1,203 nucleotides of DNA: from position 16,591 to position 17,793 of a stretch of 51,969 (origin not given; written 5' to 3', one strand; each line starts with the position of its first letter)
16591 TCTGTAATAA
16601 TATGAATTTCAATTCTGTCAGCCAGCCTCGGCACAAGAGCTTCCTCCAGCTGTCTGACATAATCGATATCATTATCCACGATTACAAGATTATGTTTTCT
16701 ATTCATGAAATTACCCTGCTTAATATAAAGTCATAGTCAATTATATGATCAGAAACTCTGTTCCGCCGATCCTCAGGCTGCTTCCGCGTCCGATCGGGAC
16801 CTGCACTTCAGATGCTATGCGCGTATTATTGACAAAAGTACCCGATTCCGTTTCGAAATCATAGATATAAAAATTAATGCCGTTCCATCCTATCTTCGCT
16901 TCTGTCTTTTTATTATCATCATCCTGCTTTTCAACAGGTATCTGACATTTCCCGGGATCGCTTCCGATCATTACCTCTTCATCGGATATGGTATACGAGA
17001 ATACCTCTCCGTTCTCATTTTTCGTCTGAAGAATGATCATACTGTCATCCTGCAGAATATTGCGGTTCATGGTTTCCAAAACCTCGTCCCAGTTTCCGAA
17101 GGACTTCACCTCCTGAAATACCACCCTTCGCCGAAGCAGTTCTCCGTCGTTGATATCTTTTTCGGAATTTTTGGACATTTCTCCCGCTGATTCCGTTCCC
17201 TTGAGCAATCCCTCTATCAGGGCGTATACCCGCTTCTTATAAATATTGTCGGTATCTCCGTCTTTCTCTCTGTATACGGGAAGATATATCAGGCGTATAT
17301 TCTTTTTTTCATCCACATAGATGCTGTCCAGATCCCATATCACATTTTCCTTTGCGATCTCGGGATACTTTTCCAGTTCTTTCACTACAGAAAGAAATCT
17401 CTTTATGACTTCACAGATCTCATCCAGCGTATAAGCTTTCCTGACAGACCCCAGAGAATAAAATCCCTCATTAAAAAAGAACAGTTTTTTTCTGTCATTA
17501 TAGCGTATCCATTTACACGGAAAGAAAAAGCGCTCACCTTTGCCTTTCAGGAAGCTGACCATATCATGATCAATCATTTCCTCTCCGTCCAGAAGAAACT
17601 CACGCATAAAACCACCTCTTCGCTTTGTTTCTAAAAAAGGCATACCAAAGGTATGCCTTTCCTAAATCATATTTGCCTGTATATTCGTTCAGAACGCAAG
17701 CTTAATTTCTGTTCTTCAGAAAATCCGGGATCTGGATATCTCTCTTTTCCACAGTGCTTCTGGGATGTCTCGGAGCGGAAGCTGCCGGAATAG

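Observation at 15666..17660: Orphan FHA-like plus TadZ-like (receiver-ParA/MinD) gene pair directly behind ftsZ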

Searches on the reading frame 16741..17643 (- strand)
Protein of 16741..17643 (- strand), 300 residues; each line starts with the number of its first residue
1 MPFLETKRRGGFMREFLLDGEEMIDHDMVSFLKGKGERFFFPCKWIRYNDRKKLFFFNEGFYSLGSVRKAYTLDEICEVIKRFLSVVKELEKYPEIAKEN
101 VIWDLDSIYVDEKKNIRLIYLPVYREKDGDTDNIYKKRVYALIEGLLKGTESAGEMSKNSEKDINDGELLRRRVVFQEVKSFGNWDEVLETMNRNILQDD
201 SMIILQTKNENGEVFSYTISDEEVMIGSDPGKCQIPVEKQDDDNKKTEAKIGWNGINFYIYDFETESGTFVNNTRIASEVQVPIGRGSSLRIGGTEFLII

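Call 3: search_protein_families(library=pfam, proteins=[window:16741-17643:-], max_evalue=1)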
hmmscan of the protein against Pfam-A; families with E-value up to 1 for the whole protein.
window:16741-17643:- (300 aa): 3 families
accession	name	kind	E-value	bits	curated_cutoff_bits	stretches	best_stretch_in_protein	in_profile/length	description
PF19909.4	DUF6382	-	1.8e-07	31.4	26.7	1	38-127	33-124/163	Domain of unknown function (DUF6382)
PF00498.31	FHA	-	6.6e-06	26.9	20.7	1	225-293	2-67/67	FHA domain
PF16895.10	DUF5085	-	0.022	15.6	30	1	75-162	17-98/141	Domain of unknown function (DUF5085)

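Call 4: search_protein_families(library=ncbifam, proteins=[window:16741-17643:-], max_evalue=1)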
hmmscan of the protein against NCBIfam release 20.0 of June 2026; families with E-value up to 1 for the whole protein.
window:16741-17643:- (300 aa): 1 family
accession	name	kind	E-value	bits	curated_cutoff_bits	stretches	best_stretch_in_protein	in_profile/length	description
NF049868.1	FhaB_Rv0019c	equivalog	1.5e-05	25.1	125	1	216-297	80-156/158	FHA domain-containing protein FhaB/FipA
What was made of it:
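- Closest known: Fha1-PpkA-PppA threonine-phosphorylation control of type VI secretion. Different: The only match to FhaB is the generic FHA domain (25 bits against a cut-off of 125; call 4).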

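Call 6: search_solved_structures(query=window:16741-17643:-, max_evalue=1, show_alignments=1)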
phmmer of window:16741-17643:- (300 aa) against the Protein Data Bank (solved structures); distinct sequences matched with E-value up to 1: 7.
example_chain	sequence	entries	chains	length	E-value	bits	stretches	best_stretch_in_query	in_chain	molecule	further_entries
4h87_A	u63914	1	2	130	0.0012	21.4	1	251-299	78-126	Kanadaptin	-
7rkc_A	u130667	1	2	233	0.018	17.6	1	51-158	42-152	D_3_633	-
8tm9_A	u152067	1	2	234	0.021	17.3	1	53-156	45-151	D_3_633_8x peptide bound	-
8tlp_A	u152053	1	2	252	0.027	17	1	53-157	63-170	D_3_633_8x, no peptide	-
1xfb_A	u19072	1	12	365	0.54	12.7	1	137-243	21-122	Aldolase C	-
2yfv_B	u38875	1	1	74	0.81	12.2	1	72-113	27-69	HISTONE H4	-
7wlr_B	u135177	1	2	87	0.99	11.9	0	70-114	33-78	Histone H4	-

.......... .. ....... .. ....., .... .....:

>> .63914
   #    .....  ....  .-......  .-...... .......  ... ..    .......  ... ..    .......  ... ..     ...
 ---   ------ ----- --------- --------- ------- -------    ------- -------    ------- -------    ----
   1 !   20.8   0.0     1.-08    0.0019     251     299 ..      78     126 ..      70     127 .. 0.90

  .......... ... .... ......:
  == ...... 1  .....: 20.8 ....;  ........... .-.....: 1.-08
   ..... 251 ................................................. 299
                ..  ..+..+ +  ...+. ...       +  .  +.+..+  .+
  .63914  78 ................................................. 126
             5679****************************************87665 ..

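Call 23: find_homologous_proteins(query=window:16741-17607:-, max_evalue=0.001)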
Query window:16741-17607:- (288 aa): 25 proteins with E <= 0.001 among 700 candidates.
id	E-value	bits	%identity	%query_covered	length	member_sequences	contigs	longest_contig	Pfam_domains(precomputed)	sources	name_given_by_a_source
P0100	3.7e-188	642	100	100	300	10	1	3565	PF19909.5,PF00498.32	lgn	-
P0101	1.5e-88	315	51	100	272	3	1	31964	PF19909.5,PF00498.32,PF16697.11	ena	-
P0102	5.8e-55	205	39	99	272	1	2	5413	PF00498.32,PF16697.11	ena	-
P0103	1.2e-52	197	38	99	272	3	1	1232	PF19909.5,PF00498.32,PF16697.11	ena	-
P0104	5.6e-51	192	37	99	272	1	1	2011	PF00498.32,PF16697.11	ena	-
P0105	3.1e-50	189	36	100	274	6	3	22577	PF00498.32,PF16697.11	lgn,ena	-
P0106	5.4e-50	188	36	99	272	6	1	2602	PF19909.5,PF00498.32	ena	-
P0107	2.1e-49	187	37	99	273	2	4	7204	PF00498.32,PF16697.11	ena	-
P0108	7.6e-49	185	38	99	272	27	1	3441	PF00498.32,PF16697.11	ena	-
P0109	1.8e-48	183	35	100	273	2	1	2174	PF00498.32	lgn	-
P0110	5.8e-48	182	36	99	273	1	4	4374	PF00498.32,PF16697.11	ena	-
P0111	9.7e-48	181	35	99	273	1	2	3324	PF00498.32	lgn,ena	-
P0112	1.2e-47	181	36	100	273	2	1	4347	PF00498.32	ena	-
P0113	1.6e-47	180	36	99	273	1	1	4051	PF00498.32,PF16697.11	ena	-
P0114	3.5e-46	176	35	99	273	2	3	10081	PF00498.32,PF16697.11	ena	-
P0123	9.6e-9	53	23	99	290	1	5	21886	PF19909.5,PF00498.32,PF16697.11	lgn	-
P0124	2.8e-6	45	23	93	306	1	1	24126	PF19909.5,PF00498.32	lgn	-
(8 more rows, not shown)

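Call 24: find_encoding_contigs(protein=P0123, flank=10000, max_places=3)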
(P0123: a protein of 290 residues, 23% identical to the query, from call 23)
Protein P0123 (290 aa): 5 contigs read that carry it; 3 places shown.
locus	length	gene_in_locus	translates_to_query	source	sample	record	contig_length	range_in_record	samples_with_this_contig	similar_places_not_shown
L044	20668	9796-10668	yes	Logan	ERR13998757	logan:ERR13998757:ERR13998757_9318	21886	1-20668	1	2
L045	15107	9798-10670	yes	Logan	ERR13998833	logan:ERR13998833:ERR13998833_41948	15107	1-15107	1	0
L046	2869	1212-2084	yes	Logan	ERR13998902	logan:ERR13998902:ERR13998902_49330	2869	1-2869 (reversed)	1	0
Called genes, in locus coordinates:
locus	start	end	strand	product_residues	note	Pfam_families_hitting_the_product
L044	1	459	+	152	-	?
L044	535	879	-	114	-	-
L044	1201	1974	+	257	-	PF13672:PP2C_2, PF00481:PP2C (faint)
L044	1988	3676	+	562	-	PF00069:Pkinase, PF07714:PK_Tyr_Ser-Thr, PF03109:ABC1 (weak)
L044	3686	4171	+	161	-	-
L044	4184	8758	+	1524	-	PF13750:Big_3_3 (faint), PF19077:Big_13 (faint), PF12245:Big_3_2 (faint), PF07495:Y_Y_Y (faint)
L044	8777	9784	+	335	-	PF19909:DUF6382, PF16697:Yop-YscD_cpl, PF00498:FHA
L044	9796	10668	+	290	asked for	PF19909:DUF6382 (weak), PF16697:Yop-YscD_cpl (weak), PF00498:FHA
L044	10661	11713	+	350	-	PF13614:AAA_31 (weak)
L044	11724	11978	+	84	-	PF08817:YukD (weak)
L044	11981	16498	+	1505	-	PF13245:AAA_19 (faint), PF01637:ATPase_2 (faint), PF01580:FtsK_SpoIIIE, PF13191:AAA_16 (faint), PF13401:AAA_22 (faint), PF13555:AAA_29 (faint), PF24883:NPHP3_N (faint), PF01580:FtsK_SpoIIIE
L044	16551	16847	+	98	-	PF06013:WXG100, PF25547:WXG100_2 (weak)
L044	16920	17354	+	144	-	-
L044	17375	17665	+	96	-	-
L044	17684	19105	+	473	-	-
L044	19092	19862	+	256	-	-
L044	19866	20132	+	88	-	-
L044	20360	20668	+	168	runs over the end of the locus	-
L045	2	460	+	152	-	?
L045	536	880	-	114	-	-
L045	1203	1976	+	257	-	PF13672:PP2C_2, PF00481:PP2C (faint)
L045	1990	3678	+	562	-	PF00069:Pkinase, PF07714:PK_Tyr_Ser-Thr, PF03109:ABC1 (weak)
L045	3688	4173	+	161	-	-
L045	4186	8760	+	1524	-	PF13750:Big_3_3 (faint), PF19077:Big_13 (faint), PF12245:Big_3_2 (faint), PF07495:Y_Y_Y (faint)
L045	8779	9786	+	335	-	PF19909:DUF6382, PF16697:Yop-YscD_cpl, PF00498:FHA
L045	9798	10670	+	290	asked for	PF19909:DUF6382 (weak), PF16697:Yop-YscD_cpl (weak), PF00498:FHA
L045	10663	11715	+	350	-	PF13614:AAA_31 (weak)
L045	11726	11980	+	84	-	PF08817:YukD (weak)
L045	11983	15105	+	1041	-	?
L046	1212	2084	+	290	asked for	PF19909:DUF6382 (weak), PF16697:Yop-YscD_cpl (weak), PF00498:FHA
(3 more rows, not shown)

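Call 25: find_encoding_contigs(protein=P0124, flank=10000, max_places=3)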
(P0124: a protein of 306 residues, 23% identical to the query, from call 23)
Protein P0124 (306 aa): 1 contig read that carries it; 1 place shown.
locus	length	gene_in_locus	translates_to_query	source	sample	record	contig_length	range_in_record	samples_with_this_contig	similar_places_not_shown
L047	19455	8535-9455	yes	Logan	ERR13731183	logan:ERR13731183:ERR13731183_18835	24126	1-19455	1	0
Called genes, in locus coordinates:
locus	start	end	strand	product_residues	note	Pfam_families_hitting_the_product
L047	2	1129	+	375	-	?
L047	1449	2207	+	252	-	PF00005:ABC_tran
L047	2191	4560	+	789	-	PF02687:FtsX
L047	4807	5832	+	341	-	PF01145:Band_7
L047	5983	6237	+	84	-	-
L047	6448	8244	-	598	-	PF00069:Pkinase, PF07714:PK_Tyr_Ser-Thr, PF13855:LRR_8 (weak), PF12799:LRR_4, PF13855:LRR_8 (weak), PF12799:LRR_4 (weak)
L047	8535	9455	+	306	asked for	PF19909:DUF6382 (faint), PF00498:FHA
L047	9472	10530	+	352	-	PF10609:ParA (faint), PF25199:nSTAND_NTPase5 (faint), PF01656:CbiA (weak), PF13614:AAA_31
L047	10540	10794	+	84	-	PF08817:YukD (weak)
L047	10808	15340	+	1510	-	PF16697:Yop-YscD_cpl (faint), PF01935:DUF87 (faint), PF13401:AAA_22 (faint), PF01580:FtsK_SpoIIIE, PF10412:TrwB_AAD_bind (faint), PF01580:FtsK_SpoIIIE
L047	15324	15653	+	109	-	PF06013:WXG100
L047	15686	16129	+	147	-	-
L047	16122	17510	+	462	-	-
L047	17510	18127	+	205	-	-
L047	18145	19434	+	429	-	PF07719:TPR_2 (faint), PF10938:YfdX (faint), PF12895:ANAPC3 (faint), PF13181:TPR_8 (faint), PF13371:TPR_9 (faint), PF00515:TPR_1 (weak), PF13414:TPR_11 (weak), PF14559:TPR_19 (weak), +5 more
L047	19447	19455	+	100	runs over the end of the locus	PF06013:WXG100 (weak)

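Call 44: predict_structure(alignment_id=A3)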
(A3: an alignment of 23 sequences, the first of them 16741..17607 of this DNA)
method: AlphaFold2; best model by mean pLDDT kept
length: 288 residues; sequences in the alignment: 23
mean_pLDDT: 87.4   pTM: 0.71
mean pLDDT of the five models: 87.4, 86.8, 86.5, 86.1, 85.5
residues with pLDDT >= 90: 172; 70-90: 81; 50-70: 35; < 50: 0
segments of 3 or more residues with pLDDT < 50: none
pLDDT, mean of each block of 10 residues (from residue 1): 91 92 90 89 94 90 94 96 92 96 95 76 95 83 58 81 91 93 64 90 90 89 77 77 87 90 92 91 90
secondary structure, 60 per line:
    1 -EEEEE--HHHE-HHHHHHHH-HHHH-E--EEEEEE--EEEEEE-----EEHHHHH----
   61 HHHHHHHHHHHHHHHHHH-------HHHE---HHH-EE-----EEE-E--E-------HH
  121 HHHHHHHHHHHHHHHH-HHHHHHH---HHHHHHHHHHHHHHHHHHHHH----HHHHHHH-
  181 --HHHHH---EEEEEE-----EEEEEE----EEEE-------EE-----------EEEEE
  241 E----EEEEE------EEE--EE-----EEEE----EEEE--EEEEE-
elements in order: E2-6 H14-21 H23-26 E31-36 E39-44 H52-56 H61-78 E104-106 H119-136 H138-144 H148-168 H173-179 H183-187 E191-196 E202-207 E212-215 E236-241 E246-250 E257-259 E269-272 E277-280 E283-287

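Call 46: fold_search(model_id=the predicted structure, library=pdb)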
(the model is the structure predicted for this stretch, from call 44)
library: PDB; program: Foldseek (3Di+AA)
matches with E <= 10: 1713; with E <= 0.001: 42
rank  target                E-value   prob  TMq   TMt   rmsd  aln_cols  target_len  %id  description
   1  2ff4_B                1.9e-06  1.00  0.29  0.23  10.1       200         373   16  Mycobacterium tuberculosis EmbR in complex with low affinity phosphopeptide (released 2006-01-24)
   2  4h87_A                2.7e-06  1.00  0.28  0.62   3.6       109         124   23  Crystal structure of a FHA domain of kanadaptin (SLC4A1AP) from Homo sapiens at 1.55 A resolution (released 2012-10-10)
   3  4jon_C                3.4e-06  1.00  0.28  0.64   3.2       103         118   19  Crystal structure of a centrosomal protein 170kDa, transcript variant beta (CEP170) from Homo sapiens at 2.15 A resolu (released 2013-04-17)
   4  2ff4_A                5.0e-06  1.00  0.29  0.23  10.3       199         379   16  Mycobacterium tuberculosis EmbR in complex with low affinity phosphopeptide (released 2006-01-24)
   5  7dvq_X                5.3e-06  1.00  0.30  0.54   4.0       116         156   18  Cryo-EM Structure of the Activated Human Minor Spliceosome (minor Bact Complex) (released 2021-03-31)
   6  4jon_A                5.3e-06  1.00  0.28  0.62   3.2       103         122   19  Crystal structure of a centrosomal protein 170kDa, transcript variant beta (CEP170) from Homo sapiens at 2.15 A resolu (released 2013-04-17)
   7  4jon_B                6.2e-06  1.00  0.28  0.61   3.3       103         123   19  Crystal structure of a centrosomal protein 170kDa, transcript variant beta (CEP170) from Homo sapiens at 2.15 A resolu (released 2013-04-17)
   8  3poa_A                6.6e-06  1.00  0.27  0.76   2.8       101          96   21  Structural and functional analysis of phosphothreonine-dependent FHA domain interactions (released 2011-01-26)
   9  2fez                  7.4e-06  1.00  0.29  0.23  10.3       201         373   16  Mycobacterium tuberculosis EmbR (released 2006-01-24)
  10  4jon_D                8.8e-06  1.00  0.28  0.63   3.2       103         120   19  Crystal structure of a centrosomal protein 170kDa, transcript variant beta (CEP170) from Homo sapiens at 2.15 A resolu (released 2013-04-17)
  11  4h87_B                1.2e-05  1.00  0.29  0.63   3.2       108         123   22  Crystal structure of a FHA domain of kanadaptin (SLC4A1AP) from Homo sapiens at 1.55 A resolution (released 2012-10-10)
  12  4jon_E                1.2e-05  1.00  0.28  0.62   3.2       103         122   19  Crystal structure of a centrosomal protein 170kDa, transcript variant beta (CEP170) from Homo sapiens at 2.15 A resolu (released 2013-04-17)
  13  5yyx                  2.3e-05  1.00  0.28  0.62   5.8       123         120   13  Crystal Structure of the MEK1 FHA domain (released 2018-10-10)
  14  2lc1_MODEL_1_A        2.7e-05  1.00  0.27  0.72   2.5       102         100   20  Rv0020c_FHA Structure (released 2011-11-02)
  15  3gqs_B                5.0e-05  1.00  0.30  0.81   2.3       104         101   21  Crystal structure of the FHA domain of CT664 protein from Chlamydia trachomatis (released 2009-04-07)
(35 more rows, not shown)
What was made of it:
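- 17044..17607 (-): N-terminal domain, about aa 1-188: DUF6382 with an EssB/YukC-like pseudokinase fold. Foldseek against PDB aligns about 200 columns to the cytoplasmic pseudokinase domains of S. aureus EssB 4ANN (E 1.8e-4), G. thermodenitrificans EssB 4ANO (2.3e-4) and B. subtilis YukC 6Z0F (4e-4) (call 46).
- On EssB/YukC pseudokinase: Target-normalised TM 0.50-0.57 for 4ANN/4ANO and 0.31 for 6Z0F (call 46).
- Closest known: EssB/YukC, the membrane pseudokinase core component of T7SSb. Same: The predicted fold of DUF6382 matches the cytoplasmic pseudokinase domain (4ANN, 4ANO, 6Z0F; call 46).
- The DUF6382 model matches EssB/YukC pseudokinases (call 46).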

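Call 59: find_homologous_proteins(query=A4, max_evalue=0.00001)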
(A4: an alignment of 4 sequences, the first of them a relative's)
Query A4 (4 sequences) (350 aa, profile of the alignment): 396 proteins with E <= 0.00001 among 8000 candidates; the best 120 are listed.
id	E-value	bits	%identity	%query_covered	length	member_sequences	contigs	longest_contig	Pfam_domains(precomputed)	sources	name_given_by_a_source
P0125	6.4e-162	557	100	100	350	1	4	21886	PF13614.13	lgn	-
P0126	3.0e-135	469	69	100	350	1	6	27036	PF13614.13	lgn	-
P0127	5.5e-134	465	41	99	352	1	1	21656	PF01656.30,PF13614.13,PF09140.18,PF25199.2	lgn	-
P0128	6.7e-132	458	65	100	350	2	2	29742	PF13614.13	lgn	-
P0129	6.8e-132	458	37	100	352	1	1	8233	PF01656.30,PF13614.13,PF09140.18,PF02374.22,PF25199.2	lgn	-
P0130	7.0e-132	458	67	100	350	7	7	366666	PF13614.13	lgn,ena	-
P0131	1.1e-130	454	67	100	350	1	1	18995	PF13614.13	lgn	-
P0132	3.8e-130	452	64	100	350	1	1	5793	PF13614.13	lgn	-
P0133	3.0e-129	449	65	100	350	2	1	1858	PF13614.13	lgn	-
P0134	2.1e-128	446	38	100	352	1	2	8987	PF01656.30,PF13614.13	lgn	-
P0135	4.8e-128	445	39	99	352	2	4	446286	PF01656.30,PF13614.13,PF09140.18,PF25199.2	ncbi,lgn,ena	-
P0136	5.4e-128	445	59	100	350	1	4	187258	PF13614.13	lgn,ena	-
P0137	1.1e-127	444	64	100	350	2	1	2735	PF13614.13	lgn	-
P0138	3.3e-127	442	61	100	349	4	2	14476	PF13614.13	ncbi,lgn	-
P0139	8.7e-127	441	63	100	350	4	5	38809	PF13614.13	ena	-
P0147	7.3e-126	438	42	93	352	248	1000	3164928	PF01656.30,PF13614.13,PF02374.22,PF25199.2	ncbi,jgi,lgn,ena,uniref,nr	ncbi:MAG: AAA family ATPase [Lachnospiraceae bacterium]|jgi:cellulose biosynthesis protein BcsQ|unir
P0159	3.9e-124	432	37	100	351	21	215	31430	PF01656.30,PF13614.13,PF25199.2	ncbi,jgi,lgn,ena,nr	ncbi:MAG: AAA family ATPase [Eubacterium sp.]|jgi:cellulose biosynthesis protein BcsQ|nr:AAA family 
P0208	3.3e-120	419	40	100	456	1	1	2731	PF08817.17,PF13614.13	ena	-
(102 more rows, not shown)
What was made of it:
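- Cluster P0208 carries YukD and ATPase domains in one 456-aa protein (call 59). At least 396 clusters of T7SS-type ATPases exist; the three organism labels given are Lachnospiraceae bacterium, Eubacterium sp. and Bacteroides acidifaciens (call 59).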

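Call 60: find_encoding_contigs(protein=P0147, flank=10000, max_places=2)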
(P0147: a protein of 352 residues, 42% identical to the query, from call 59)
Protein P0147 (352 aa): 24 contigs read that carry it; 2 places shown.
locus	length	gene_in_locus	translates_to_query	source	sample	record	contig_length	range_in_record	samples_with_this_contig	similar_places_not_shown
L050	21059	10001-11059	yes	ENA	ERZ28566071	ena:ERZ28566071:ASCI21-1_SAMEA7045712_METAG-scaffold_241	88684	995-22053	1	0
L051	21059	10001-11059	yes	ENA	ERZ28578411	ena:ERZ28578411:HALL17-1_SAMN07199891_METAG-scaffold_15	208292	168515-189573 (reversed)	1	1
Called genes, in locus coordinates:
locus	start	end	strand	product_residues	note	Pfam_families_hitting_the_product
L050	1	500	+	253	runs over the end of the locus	PF13672:PP2C_2 (weak)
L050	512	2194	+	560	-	PF00069:Pkinase, PF07714:PK_Tyr_Ser-Thr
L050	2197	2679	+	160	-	-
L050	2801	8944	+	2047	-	-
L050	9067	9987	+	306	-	PF19909:DUF6382 (weak), PF00498:FHA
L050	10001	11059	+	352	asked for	PF25199:nSTAND_NTPase5 (faint), PF01656:CbiA (weak), PF02374:ArsA_ATPase (faint), PF13614:AAA_31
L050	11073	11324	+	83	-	PF08817:YukD (weak)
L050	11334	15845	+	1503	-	PF13401:AAA_22 (faint), PF01580:FtsK_SpoIIIE, PF01935:DUF87 (faint), PF10412:TrwB_AAD_bind (faint), PF01580:FtsK_SpoIIIE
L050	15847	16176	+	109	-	PF06013:WXG100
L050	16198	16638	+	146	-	-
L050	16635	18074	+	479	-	-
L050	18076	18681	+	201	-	-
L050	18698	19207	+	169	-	-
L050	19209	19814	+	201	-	-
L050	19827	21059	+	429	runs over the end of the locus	PF09295:ChAPs (faint), PF13432:TPR_16 (weak), PF00515:TPR_1, PF07719:TPR_2, PF13181:TPR_8 (weak), PF13424:TPR_12 (weak), PF13414:TPR_11, PF14559:TPR_19 (weak), +8 more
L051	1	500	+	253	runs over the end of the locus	PF13672:PP2C_2 (weak)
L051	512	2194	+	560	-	PF00069:Pkinase, PF07714:PK_Tyr_Ser-Thr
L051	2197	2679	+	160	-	-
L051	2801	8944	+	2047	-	-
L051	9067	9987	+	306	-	PF19909:DUF6382 (weak), PF00498:FHA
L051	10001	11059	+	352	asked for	PF25199:nSTAND_NTPase5 (faint), PF01656:CbiA (weak), PF02374:ArsA_ATPase (faint), PF13614:AAA_31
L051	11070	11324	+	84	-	PF08817:YukD (weak)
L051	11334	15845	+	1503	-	PF13401:AAA_22 (faint), PF01580:FtsK_SpoIIIE, PF01935:DUF87 (faint), PF10412:TrwB_AAD_bind (faint), PF01580:FtsK_SpoIIIE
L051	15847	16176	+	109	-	PF06013:WXG100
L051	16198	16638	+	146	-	-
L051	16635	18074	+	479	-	-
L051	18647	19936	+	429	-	PF09295:ChAPs (faint), PF13432:TPR_16 (weak), PF00515:TPR_1, PF07719:TPR_2, PF13181:TPR_8 (weak), PF13424:TPR_12 (weak), PF13414:TPR_11, PF14559:TPR_19 (weak), +8 more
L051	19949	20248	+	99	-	PF06013:WXG100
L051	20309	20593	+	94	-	PF06013:WXG100 (faint)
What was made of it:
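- Closest known: Fha1-PpkA-PppA threonine-phosphorylation control of type VI secretion. Same: A kinase and phosphatase are present in the T7SS-linked versions (calls 24, 60).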
